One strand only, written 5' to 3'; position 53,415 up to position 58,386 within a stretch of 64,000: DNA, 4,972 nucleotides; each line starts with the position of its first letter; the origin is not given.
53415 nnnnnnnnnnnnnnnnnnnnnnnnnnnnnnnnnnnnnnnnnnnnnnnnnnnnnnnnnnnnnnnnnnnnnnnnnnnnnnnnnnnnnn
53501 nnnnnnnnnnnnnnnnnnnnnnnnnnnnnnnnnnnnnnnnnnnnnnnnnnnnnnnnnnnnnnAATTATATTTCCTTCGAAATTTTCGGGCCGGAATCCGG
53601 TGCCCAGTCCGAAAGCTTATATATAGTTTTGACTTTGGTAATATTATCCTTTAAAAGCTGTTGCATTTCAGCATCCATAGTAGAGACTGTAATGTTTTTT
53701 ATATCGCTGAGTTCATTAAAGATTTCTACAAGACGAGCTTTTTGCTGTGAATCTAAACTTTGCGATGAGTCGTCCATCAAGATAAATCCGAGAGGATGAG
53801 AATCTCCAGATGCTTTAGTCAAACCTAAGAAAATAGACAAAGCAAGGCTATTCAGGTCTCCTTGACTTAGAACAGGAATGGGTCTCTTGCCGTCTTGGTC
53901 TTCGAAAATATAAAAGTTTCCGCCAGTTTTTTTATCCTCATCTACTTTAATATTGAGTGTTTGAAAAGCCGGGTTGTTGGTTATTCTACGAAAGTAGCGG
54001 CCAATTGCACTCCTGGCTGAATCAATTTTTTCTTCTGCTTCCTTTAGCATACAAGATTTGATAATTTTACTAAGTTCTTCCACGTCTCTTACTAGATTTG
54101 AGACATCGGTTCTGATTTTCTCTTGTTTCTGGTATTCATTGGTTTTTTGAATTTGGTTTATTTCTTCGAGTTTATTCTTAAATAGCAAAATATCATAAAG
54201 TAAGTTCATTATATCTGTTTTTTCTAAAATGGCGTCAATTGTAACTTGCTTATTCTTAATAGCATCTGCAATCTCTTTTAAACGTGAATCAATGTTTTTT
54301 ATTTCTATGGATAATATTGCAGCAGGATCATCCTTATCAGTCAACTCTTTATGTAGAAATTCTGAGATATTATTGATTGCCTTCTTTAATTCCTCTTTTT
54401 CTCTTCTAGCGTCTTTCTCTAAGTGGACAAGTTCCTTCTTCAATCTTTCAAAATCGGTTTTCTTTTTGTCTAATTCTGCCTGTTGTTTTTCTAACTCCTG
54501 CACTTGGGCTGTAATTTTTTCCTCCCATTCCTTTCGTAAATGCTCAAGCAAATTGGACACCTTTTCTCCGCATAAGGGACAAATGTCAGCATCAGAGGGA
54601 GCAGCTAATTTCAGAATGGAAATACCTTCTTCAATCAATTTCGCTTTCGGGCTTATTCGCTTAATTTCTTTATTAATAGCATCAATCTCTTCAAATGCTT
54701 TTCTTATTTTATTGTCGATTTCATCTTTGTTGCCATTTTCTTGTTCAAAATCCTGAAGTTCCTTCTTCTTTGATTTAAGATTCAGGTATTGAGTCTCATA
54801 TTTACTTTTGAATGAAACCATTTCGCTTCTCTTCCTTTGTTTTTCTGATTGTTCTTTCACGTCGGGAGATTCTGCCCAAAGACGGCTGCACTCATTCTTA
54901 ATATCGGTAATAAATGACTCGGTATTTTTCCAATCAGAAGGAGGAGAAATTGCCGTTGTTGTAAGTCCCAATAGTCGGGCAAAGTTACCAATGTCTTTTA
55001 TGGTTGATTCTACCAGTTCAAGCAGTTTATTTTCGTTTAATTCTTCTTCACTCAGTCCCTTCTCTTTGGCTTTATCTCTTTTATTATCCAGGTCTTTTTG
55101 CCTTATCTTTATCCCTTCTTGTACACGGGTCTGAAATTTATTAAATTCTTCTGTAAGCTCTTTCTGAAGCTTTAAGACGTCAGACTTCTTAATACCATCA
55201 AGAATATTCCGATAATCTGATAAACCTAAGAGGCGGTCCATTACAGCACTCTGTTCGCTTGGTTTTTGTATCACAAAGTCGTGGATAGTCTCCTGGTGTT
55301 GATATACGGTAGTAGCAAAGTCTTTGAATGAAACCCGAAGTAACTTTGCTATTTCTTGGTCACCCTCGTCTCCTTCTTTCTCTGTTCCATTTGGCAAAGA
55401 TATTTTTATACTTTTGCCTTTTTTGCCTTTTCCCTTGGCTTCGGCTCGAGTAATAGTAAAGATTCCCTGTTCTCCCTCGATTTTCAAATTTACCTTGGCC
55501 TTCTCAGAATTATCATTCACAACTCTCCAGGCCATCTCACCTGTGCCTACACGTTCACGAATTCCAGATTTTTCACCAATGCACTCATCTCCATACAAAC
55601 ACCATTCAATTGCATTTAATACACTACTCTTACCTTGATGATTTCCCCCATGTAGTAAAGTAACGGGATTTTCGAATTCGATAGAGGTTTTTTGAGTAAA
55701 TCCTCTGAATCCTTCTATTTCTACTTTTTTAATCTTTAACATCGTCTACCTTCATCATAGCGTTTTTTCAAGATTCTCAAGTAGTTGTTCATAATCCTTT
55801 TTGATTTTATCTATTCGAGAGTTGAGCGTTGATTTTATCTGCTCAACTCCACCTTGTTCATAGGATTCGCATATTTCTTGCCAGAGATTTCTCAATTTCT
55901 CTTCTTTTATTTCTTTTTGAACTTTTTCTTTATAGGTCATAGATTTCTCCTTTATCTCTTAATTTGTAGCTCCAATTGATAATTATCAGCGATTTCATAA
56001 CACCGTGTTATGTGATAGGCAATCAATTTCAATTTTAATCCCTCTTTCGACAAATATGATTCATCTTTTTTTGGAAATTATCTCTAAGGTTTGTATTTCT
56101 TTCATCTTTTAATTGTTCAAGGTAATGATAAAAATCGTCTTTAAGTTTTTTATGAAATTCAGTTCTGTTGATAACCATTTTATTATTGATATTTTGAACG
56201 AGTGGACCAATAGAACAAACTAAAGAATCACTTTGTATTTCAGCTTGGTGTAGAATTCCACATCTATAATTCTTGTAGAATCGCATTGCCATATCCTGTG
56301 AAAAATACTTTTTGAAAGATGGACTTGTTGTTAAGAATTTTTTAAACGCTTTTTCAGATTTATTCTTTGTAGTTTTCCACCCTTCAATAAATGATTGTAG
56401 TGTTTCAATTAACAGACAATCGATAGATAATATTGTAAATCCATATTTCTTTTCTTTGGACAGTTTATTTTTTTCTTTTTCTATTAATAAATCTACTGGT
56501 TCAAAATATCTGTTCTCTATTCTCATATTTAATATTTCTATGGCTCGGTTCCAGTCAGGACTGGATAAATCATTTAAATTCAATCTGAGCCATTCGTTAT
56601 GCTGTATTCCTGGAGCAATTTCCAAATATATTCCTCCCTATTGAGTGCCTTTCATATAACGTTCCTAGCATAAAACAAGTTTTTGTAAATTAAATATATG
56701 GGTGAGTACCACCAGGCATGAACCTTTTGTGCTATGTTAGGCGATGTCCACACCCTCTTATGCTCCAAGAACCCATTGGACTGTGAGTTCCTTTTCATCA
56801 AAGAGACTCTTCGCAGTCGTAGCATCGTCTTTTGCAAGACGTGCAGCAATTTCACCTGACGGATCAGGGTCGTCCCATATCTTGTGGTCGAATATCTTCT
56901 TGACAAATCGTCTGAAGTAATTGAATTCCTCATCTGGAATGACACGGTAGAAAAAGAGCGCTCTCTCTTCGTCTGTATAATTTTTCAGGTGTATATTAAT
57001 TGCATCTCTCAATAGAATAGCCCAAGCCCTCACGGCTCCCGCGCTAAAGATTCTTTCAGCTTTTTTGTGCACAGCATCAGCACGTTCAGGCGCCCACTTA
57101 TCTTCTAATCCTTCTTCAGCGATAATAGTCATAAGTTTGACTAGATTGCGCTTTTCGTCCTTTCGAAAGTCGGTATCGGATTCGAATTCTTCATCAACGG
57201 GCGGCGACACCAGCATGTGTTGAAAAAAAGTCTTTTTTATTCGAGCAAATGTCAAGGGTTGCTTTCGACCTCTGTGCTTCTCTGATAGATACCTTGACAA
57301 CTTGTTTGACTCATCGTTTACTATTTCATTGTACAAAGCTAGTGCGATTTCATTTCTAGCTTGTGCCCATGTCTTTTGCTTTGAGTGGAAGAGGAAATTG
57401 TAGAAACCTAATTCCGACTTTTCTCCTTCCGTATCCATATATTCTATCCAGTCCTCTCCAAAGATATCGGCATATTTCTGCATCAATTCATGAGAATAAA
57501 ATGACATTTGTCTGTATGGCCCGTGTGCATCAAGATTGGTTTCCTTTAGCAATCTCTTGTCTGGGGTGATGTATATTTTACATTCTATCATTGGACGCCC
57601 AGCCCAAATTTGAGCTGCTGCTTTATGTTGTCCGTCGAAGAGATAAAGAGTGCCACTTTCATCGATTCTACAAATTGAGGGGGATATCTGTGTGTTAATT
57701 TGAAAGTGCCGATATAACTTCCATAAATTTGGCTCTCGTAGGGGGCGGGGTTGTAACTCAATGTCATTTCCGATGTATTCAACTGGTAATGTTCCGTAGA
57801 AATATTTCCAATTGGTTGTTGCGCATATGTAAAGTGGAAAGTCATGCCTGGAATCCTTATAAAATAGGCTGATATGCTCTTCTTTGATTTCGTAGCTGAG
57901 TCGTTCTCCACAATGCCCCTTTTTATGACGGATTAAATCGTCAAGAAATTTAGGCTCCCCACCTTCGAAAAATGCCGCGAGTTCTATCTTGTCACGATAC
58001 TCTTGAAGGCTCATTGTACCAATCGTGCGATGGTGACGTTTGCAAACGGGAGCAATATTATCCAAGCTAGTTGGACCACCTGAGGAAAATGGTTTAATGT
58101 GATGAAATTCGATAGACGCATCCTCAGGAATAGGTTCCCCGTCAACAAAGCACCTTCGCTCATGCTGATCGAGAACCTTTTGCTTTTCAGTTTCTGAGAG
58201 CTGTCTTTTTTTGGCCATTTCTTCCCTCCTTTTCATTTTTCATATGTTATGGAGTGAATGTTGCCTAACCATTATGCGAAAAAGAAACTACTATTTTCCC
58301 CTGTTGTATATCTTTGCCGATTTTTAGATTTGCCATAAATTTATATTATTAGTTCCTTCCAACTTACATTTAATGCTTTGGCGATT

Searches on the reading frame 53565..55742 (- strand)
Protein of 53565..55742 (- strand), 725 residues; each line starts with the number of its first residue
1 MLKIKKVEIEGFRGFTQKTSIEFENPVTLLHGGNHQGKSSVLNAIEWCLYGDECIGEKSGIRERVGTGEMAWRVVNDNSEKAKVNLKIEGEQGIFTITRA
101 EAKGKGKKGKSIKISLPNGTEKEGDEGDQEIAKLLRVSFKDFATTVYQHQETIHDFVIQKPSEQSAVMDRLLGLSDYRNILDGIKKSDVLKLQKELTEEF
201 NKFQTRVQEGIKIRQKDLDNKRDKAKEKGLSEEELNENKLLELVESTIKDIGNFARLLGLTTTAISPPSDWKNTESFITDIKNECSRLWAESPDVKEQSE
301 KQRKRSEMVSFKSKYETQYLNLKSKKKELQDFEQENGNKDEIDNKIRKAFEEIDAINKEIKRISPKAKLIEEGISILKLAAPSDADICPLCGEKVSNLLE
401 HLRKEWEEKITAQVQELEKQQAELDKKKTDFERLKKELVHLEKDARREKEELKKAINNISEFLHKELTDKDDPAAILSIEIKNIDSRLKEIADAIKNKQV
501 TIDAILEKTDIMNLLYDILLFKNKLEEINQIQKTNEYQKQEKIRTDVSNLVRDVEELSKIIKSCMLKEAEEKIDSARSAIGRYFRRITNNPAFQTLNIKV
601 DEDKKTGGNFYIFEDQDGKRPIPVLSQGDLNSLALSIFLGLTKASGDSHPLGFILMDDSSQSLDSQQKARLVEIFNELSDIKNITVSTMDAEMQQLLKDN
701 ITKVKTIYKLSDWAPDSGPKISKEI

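Call 3: search_protein_families(library=pfam, proteins=[window:53565-55742:-], max_evalue=1)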
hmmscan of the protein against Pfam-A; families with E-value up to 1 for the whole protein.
window:53565-55742:- (725 aa): 9 families
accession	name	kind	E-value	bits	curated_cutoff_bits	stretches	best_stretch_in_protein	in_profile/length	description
PF13476.12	AAA_23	-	1.1e-20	75.5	27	1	6-222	1-178/201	AAA domain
PF02463.25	SMC_N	-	1.8e-11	44.3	40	2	4-94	2-89/220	RecF/RecN/SMC N terminal domain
PF13175.12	AAA_15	-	5.6e-10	39.8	32.1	1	3-227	2-217/374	AAA ATPase domain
PF04513.17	Baculo_PEP_C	-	0.00017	22.1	38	1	396-508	19-126/140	Baculovirus polyhedron envelope protein, PEP, C terminus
PF13514.12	AAA_27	-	0.00085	19.4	22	1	3-51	2-52/206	AAA domain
PF03210.18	Paramyx_P_V_C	-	0.001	19.5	25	1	344-457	7-121/154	Paramyxovirus P/V phosphoprotein C-terminal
PF13555.12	AAA_29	-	0.008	16.3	27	1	14-52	11-49/61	P-loop containing region of AAA domain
PF22924.1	ACOX_C_alpha1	-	0.27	11.4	27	1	516-581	66-130/169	Acyl-CoA oxidase, C-alpha1 domain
PF04310.18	MukB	-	0.66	10.1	23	0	12-52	14-53/226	MukB N-terminal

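Call 4: search_protein_families(library=ncbifam, proteins=[window:53565-55742:-], max_evalue=1)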
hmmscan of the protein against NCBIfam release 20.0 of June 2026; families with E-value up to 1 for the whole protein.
window:53565-55742:- (725 aa): 14 families
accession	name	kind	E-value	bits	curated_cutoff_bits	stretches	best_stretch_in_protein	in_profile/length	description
NF053563.1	Rkd4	equivalog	1.4e-29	102.8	860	3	3-211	2-192/747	arcadin-4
NF045487.1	ASRP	equivalog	1.3e-20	73.6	300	1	14-681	4-585/593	archaea-specific SMC-related protein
NF003034.1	PRK03918.1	equivalog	8.1e-20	70.4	700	1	2-573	1-561/878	DNA double-strand break repair ATPase Rad50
NF002572.0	PRK02224.1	equivalog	1.2e-14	53.7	1087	1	3-372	2-356/888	DNA double-strand break repair ATPase Rad50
NF041034.1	Rad50_Sulf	equivalog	1.7e-14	52.7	1000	3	393-704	566-857/872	DNA double-strand break repair ATPase Rad50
NF041035.1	Rad50_Halo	equivalog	2.2e-14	52.8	1000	1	3-175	2-162/883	DNA double-strand break repair ATPase Rad50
TIGR02168.1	SMC_prok_B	equivalog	1.5e-08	32.9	567.35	2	3-49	1-47/1181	chromosome segregation protein SMC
TIGR00618.1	sbcc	subfamily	3.7e-08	31.8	478.5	1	3-208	2-205/1043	exonuclease subunit SbcC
TIGR00611.2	recf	equivalog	1.1e-07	31.3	172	2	4-88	1-87/339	DNA replication/repair protein RecF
TIGR02169.1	SMC_prok_A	equivalog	6e-07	27.6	729.4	2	4-49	2-47/1165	chromosome segregation protein SMC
NF002244.0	PRK01156.1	equivalog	5e-06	24.9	847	1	4-235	3-216/895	DNA double-strand break repair ATPase Rad50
TIGR03185.1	DNA_S_dndD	equivalog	0.0001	20.9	245.85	2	4-63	3-66/650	DNA sulfur modification protein DndD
NF041751.2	sbcc_Staph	equivalog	0.00013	20.1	920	2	323-565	451-688/1007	exonuclease subunit SbcC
NF010680.0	PRK14079.1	equivalog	0.0024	16.9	386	1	8-72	7-68/349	recombination protein F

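Call 7: search_protein_families(library=padloc, proteins=[window:53565-55742:-], max_evalue=1)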
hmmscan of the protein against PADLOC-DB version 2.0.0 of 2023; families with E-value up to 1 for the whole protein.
window:53565-55742:- (725 aa): 43 families (the best 25 are shown)
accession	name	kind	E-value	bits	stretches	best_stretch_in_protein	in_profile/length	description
PDLC03859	LmuB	-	1.1e-49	168.1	1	1-702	2-597/611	-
PDLC03865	LmuB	-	1.1e-26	91.4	3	581-703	857-987/1007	-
PDLC04135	mad3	-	4.2e-14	50.9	2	3-246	1-210/374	mads_3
PDLC03868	LmuB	-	1.3e-12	44.9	2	5-51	7-54/1035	-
PDLC02979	AriA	-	4.2e-11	41.2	1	3-220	2-201/373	-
PDLC02726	PbeC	-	4.7e-11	39.9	2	2-240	1-236/637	PbeC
PDLC02714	PbeC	-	6.5e-11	39.8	1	2-238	1-245/651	PbeC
PDLC03863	LmuB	-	2.4e-10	37.8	2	1-105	2-88/610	-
PDLC02739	PbeC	-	2.8e-09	34.3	1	2-226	1-227/644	PbeC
PDLC02741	PbeC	-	4.9e-09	33.2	1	4-251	3-245/644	PbeC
PDLC02732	PbeC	-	7.4e-09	32.7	1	3-102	2-105/625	PbeC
PDLC02668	DndD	-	1.2e-08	32.4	2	3-99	2-108/659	DndD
PDLC00091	GajA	-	1.3e-08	32.2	1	4-54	3-53/627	AAA ATPase domain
PDLC02723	PbeC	-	1.5e-08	31.7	2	2-238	1-248/618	PbeC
PDLC00278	PtuA1|PtuA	-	3.1e-08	31.3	1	2-49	1-47/436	AAA ATPase domain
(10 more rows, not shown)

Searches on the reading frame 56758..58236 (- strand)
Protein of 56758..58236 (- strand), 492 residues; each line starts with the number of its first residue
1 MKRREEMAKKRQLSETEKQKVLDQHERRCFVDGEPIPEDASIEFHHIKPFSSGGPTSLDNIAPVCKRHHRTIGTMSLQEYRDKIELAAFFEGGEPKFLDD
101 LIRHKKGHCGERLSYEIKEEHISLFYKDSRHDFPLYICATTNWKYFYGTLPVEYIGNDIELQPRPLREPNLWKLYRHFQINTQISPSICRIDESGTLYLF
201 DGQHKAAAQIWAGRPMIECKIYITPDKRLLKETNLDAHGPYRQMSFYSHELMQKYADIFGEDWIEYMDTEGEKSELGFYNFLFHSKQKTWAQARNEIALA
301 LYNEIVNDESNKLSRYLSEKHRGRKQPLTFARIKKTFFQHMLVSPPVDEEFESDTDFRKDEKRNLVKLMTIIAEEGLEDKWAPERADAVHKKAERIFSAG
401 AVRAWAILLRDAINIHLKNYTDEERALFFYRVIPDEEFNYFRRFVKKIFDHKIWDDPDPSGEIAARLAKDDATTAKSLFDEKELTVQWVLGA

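Call 18: search_protein_families(library=pfam, proteins=[window:56758-58236:-], max_evalue=0.01)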
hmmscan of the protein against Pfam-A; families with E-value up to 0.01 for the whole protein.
window:56758-58236:- (492 aa): 1 family
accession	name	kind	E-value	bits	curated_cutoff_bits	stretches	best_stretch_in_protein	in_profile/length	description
PF01844.29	HNH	-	1.2e-06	29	21.4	1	39-71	11-43/47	HNH endonuclease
